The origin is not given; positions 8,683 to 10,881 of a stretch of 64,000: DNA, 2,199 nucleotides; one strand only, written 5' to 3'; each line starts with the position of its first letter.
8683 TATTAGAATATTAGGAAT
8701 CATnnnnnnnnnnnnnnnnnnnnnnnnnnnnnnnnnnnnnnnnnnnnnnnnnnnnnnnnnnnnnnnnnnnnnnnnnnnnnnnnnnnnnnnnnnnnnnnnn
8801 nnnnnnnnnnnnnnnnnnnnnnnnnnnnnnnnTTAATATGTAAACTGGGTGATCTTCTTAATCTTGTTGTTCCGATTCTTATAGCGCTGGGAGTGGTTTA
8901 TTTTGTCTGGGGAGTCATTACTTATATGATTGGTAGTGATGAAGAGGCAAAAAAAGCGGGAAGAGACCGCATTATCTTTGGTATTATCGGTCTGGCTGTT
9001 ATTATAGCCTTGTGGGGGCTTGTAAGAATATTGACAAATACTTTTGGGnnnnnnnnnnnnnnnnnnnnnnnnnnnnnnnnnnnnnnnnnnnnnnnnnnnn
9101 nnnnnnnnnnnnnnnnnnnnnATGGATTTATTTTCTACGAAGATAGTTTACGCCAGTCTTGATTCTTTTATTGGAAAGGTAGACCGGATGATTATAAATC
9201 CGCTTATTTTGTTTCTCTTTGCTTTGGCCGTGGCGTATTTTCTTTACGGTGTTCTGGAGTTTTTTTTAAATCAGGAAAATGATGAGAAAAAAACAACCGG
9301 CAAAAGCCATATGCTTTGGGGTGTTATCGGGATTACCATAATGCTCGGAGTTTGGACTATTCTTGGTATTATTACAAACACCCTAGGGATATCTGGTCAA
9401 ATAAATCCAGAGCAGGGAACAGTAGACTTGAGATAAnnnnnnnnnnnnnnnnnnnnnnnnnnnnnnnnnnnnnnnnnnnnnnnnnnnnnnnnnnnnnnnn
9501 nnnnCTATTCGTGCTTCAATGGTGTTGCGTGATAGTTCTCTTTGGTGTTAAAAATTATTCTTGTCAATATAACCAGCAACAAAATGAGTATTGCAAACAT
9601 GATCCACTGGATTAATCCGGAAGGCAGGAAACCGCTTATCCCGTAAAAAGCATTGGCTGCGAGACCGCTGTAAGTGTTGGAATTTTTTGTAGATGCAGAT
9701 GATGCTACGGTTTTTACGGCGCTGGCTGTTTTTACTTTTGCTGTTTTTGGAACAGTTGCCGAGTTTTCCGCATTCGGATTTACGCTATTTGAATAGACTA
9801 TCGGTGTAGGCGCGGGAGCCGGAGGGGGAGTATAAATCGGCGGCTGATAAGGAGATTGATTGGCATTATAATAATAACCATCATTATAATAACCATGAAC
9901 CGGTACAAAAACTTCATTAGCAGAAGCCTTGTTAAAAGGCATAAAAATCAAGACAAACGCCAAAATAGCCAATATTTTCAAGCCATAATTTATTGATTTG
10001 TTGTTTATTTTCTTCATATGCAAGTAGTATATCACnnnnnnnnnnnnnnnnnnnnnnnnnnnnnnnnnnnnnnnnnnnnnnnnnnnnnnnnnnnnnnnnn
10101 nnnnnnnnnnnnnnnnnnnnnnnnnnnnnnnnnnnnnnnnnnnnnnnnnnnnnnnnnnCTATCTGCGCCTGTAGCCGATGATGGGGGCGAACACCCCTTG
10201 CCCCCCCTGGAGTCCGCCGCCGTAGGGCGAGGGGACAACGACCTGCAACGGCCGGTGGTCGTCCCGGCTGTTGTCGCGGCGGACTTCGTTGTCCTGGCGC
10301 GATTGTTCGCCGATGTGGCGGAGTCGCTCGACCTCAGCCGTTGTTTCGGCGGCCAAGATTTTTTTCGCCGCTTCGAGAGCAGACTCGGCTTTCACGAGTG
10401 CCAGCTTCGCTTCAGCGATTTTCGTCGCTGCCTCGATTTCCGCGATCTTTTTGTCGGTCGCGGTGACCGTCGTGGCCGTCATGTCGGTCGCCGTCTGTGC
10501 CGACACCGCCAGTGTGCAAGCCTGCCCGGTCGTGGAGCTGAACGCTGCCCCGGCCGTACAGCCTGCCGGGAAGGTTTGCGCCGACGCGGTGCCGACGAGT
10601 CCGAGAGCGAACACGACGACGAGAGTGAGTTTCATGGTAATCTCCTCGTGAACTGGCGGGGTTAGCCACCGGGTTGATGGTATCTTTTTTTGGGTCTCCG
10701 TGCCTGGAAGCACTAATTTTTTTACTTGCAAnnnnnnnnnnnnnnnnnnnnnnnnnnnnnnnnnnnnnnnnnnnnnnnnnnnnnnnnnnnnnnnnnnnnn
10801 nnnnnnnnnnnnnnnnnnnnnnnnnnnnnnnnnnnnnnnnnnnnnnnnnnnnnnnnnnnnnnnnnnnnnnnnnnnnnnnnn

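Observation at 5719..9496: Tandem cluster of five T4SS-pilin-like genes, one encoding a fused double pilin, downstream of a solute-binding protein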

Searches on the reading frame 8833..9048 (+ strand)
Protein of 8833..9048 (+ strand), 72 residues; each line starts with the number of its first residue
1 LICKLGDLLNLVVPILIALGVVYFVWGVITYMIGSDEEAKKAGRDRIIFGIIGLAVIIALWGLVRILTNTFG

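Call 85: search_protein_representatives(alignment_id=A6)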
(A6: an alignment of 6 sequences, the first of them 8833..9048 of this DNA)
Query: 6 sequences, 75 profile positions. Proteins with E-value up to 0.001 (for the whole library): 31934; up to 1e-10: 4523; up to 1e-30: 43. The best 150 are listed.
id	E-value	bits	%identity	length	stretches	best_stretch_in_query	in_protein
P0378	1.2e-66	237.1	-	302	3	5-74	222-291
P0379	3.3e-64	229.3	-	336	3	1-75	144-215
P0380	1.1e-53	195.6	-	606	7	2-72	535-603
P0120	3.3e-51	187.7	-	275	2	1-75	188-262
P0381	2.3e-50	185.0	-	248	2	1-75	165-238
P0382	2.4e-49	181.7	-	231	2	1-75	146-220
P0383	2.4e-49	181.7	-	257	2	1-74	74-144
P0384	5.3e-49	180.6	-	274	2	1-75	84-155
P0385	2.3e-48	178.5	-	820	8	9-70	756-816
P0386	2.7e-47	175.1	-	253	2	1-74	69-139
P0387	1.1e-45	169.9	-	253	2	1-74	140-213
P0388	1.5e-44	166.3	-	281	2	1-74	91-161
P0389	1.3e-43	163.4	-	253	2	1-74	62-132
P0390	4.3e-43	161.7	-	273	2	7-74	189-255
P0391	5.2e-43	161.4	-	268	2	2-75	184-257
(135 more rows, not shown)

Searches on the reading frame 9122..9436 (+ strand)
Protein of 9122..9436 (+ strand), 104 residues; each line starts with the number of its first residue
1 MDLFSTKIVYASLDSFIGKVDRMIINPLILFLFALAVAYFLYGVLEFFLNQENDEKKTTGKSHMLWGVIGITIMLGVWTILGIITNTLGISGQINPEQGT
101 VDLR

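Call 3: search_protein_families(library=pfam, max_evalue=1, proteins=[window:9122-9436:+])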
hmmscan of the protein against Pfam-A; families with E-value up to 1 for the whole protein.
window:9122-9436:+ (104 aa): 6 families
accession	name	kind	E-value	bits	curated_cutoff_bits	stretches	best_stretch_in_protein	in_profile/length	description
PF18895.5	T4SS_pilin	-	3.8e-06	27.3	26.6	1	32-84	20-71/71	Type IV secretion system pilin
PF00902.23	TatC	-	0.00083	19.7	25.1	1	25-98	100-175/208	Sec-independent protein translocase protein (TatC)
PF16962.11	ABC_export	-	0.014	14.3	29.7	1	8-86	4-84/531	Putative ABC exporter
PF17453.7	Sigma_M_inh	-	0.03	15.2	25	1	33-86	44-91/96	Sigma-M inhibitor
PF10101.14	DUF2339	-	0.045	13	33.6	1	20-77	240-294/659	Predicted membrane protein (DUF2339)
PF03208.24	PRA1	-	0.067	13.2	30.1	1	23-80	54-110/143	PRA1 family protein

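Call 42: search_protein_families(library=ncbifam, max_evalue=0.01, proteins=[window:9122-9436:+])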
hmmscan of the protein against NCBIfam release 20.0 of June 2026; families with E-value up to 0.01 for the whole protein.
window:9122-9436:+ (104 aa): 1 family
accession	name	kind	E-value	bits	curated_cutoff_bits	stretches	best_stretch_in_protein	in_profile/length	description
NF045849.1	ICE_MMCAP2_0565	equivalog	1.2e-07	31.3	40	1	24-87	16-79/80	Mbov_0395 family pilin-like conjugal transfer protein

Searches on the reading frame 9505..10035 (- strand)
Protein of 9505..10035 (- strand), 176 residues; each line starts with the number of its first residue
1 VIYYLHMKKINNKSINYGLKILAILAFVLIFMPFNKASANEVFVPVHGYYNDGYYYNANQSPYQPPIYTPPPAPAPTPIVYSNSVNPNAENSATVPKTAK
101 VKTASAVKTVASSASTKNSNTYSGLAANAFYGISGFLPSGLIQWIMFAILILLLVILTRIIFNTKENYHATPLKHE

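Call 3: search_protein_families(library=pfam, max_evalue=1, proteins=[window:9505-10035:-])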
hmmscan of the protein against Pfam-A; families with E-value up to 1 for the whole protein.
window:9505-10035:- (176 aa): 1 family
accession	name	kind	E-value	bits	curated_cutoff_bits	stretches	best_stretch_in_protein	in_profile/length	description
PF12280.13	BSMAP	-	0.068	13.7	25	1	86-157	126-194/197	Brain specific membrane anchored protein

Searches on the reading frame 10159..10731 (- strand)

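Call 3: search_protein_families(library=pfam, max_evalue=1, proteins=[window:10159-10731:-])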
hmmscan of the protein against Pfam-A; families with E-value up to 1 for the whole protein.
window:10159-10731:- (190 aa): 1 family
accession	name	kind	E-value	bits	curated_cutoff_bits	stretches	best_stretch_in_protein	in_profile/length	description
PF21827.1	New_glue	-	0.94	9.7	31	0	33-94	1-65/94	New glue protein family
